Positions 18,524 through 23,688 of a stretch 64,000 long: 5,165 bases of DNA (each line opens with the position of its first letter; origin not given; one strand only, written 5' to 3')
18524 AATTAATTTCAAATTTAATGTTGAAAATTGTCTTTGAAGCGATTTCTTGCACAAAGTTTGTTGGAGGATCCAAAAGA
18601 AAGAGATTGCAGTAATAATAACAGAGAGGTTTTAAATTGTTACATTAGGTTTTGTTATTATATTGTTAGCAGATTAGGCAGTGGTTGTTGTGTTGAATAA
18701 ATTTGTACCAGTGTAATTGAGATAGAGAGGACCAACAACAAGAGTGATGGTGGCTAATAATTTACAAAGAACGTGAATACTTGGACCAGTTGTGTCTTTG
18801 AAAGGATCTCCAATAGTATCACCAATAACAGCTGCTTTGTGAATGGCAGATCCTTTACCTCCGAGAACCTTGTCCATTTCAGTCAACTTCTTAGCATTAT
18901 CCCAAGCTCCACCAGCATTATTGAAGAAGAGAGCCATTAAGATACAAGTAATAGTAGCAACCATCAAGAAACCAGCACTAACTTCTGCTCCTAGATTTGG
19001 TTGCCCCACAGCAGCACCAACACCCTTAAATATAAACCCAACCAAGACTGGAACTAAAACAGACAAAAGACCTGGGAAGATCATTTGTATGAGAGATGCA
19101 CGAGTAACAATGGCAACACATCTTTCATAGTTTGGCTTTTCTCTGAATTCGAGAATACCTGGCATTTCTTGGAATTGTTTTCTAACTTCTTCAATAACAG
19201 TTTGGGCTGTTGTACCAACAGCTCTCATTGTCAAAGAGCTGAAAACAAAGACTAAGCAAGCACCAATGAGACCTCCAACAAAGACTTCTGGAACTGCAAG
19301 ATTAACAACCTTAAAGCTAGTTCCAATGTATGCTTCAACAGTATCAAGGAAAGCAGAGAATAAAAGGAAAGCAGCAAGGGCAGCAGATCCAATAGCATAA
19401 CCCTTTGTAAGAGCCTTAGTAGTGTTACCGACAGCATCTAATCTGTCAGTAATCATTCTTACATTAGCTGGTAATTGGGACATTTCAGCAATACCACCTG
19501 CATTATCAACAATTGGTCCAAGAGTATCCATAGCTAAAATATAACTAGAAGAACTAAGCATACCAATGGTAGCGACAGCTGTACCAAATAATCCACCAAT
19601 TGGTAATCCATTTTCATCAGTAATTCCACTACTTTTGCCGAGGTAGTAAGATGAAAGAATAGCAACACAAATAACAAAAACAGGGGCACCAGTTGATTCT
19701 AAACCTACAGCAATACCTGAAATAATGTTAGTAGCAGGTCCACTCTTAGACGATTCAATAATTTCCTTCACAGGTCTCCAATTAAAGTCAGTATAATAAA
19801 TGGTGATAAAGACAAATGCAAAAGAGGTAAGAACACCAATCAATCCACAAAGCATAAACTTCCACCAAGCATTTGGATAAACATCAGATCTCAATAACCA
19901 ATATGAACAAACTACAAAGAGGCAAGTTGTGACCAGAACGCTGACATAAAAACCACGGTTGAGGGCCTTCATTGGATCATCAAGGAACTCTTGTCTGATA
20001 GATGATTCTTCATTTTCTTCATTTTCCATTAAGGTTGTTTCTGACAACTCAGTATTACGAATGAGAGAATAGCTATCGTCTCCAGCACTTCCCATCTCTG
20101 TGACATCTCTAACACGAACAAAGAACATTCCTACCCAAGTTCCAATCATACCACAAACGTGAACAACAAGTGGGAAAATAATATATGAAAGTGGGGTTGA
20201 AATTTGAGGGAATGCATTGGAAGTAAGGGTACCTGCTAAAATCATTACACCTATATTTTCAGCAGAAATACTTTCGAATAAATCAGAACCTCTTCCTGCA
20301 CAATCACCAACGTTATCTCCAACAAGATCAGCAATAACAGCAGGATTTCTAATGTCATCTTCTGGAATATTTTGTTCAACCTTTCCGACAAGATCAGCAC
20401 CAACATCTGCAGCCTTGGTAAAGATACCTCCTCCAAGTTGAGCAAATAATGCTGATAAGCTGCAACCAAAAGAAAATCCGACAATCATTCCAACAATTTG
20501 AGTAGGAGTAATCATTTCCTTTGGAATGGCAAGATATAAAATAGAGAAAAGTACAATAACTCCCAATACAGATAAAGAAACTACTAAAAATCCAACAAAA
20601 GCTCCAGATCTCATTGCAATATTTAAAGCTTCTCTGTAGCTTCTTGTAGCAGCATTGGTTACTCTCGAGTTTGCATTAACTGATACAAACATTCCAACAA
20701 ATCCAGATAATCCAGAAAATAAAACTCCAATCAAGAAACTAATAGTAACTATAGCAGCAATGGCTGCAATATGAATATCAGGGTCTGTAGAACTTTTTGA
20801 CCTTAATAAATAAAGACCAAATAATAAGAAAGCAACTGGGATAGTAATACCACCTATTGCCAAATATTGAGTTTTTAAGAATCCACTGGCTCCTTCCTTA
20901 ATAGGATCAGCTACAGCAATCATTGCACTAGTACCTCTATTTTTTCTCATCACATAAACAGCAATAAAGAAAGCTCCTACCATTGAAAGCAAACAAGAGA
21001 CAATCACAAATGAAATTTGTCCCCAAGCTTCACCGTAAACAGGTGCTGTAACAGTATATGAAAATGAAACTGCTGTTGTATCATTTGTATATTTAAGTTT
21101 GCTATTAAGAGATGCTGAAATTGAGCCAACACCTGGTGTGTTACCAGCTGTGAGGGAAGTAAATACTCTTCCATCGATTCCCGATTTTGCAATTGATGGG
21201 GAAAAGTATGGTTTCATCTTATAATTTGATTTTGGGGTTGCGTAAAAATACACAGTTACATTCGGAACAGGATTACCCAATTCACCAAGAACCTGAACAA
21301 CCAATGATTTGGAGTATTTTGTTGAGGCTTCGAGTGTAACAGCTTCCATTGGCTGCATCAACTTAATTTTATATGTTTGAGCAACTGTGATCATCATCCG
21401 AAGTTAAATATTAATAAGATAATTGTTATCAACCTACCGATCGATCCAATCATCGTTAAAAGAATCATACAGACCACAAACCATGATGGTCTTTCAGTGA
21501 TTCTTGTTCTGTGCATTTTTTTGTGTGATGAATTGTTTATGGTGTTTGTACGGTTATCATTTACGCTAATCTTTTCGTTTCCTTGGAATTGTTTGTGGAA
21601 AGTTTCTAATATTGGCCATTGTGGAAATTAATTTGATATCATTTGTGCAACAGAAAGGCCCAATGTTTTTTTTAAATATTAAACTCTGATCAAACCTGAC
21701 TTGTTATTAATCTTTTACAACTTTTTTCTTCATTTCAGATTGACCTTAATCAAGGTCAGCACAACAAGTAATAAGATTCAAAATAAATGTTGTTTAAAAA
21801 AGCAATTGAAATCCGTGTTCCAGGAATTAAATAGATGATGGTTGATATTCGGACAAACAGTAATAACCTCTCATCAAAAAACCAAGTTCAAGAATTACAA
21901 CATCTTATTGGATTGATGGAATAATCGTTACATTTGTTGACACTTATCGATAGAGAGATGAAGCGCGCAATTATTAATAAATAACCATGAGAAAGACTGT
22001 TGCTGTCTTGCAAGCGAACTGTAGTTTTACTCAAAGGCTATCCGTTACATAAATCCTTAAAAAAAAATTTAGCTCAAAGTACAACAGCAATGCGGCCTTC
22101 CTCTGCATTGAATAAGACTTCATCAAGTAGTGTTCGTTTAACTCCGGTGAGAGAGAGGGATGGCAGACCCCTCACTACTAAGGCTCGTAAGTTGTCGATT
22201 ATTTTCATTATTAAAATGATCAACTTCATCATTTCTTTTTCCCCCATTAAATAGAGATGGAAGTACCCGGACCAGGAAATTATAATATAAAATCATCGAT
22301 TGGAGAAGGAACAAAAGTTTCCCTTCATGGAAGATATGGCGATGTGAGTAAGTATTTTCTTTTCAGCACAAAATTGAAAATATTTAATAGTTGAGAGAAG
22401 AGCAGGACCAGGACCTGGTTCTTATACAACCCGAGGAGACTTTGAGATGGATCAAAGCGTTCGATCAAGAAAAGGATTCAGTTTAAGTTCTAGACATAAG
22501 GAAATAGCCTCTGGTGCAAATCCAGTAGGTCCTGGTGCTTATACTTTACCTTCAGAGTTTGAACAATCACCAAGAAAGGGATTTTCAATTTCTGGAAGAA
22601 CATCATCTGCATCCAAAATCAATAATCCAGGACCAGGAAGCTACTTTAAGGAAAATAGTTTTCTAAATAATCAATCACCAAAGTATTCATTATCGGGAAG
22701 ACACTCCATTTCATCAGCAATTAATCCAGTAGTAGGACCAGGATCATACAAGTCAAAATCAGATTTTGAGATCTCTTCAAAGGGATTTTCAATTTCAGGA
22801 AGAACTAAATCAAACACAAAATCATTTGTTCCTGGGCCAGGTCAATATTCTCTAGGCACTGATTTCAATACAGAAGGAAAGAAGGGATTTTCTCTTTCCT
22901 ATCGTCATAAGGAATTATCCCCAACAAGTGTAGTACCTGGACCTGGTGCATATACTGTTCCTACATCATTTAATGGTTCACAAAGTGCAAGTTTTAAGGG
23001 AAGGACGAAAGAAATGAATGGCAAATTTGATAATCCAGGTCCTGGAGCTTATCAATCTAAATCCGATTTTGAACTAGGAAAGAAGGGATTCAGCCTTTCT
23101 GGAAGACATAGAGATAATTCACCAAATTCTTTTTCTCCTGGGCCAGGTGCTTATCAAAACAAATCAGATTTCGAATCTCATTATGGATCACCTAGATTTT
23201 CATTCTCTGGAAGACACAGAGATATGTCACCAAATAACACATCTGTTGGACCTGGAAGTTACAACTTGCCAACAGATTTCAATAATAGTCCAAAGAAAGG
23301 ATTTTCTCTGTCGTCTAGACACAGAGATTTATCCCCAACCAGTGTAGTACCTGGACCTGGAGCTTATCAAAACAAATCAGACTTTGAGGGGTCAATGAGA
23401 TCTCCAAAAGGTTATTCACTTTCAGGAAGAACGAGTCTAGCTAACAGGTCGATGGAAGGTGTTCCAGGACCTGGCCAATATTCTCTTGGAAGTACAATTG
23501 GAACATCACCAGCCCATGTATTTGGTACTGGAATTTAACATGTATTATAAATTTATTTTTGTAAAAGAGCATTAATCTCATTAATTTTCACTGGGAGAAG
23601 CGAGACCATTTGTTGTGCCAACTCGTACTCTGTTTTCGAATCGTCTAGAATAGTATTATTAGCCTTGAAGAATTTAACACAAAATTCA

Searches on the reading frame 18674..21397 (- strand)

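Call 51: search_protein_families(library=pfam, proteins=[window:18674-21397:-], max_evalue=0.001)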
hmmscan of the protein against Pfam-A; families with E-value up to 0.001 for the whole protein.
window:18674-21397:- (907 aa): 1 family
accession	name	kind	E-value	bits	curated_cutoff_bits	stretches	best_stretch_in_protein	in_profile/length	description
PF03030.21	H_PPase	-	9.3e-241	801.4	29.7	1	137-888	2-645/645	Inorganic H+ pyrophosphatase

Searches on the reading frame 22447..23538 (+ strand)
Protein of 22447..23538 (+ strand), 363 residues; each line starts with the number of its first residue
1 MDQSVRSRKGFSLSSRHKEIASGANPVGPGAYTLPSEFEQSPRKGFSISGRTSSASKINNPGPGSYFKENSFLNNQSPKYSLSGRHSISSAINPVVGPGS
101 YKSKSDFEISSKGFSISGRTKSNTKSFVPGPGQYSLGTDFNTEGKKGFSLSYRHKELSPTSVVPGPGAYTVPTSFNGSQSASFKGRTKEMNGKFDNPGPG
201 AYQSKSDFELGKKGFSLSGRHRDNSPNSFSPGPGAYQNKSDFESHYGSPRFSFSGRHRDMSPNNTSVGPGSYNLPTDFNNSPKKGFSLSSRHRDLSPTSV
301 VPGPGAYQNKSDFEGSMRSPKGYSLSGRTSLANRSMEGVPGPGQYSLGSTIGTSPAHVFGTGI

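Call 51: search_protein_families(library=pfam, proteins=[window:22447-23538:+], max_evalue=0.001)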
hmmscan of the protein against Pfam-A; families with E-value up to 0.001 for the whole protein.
window:22447-23538:+ (363 aa): 1 family
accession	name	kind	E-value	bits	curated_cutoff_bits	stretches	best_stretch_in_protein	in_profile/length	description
PF07004.17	SHIPPO-rpt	-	1.4e-42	142.1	20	4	60-87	1-31/33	Sperm-tail PG-rich repeat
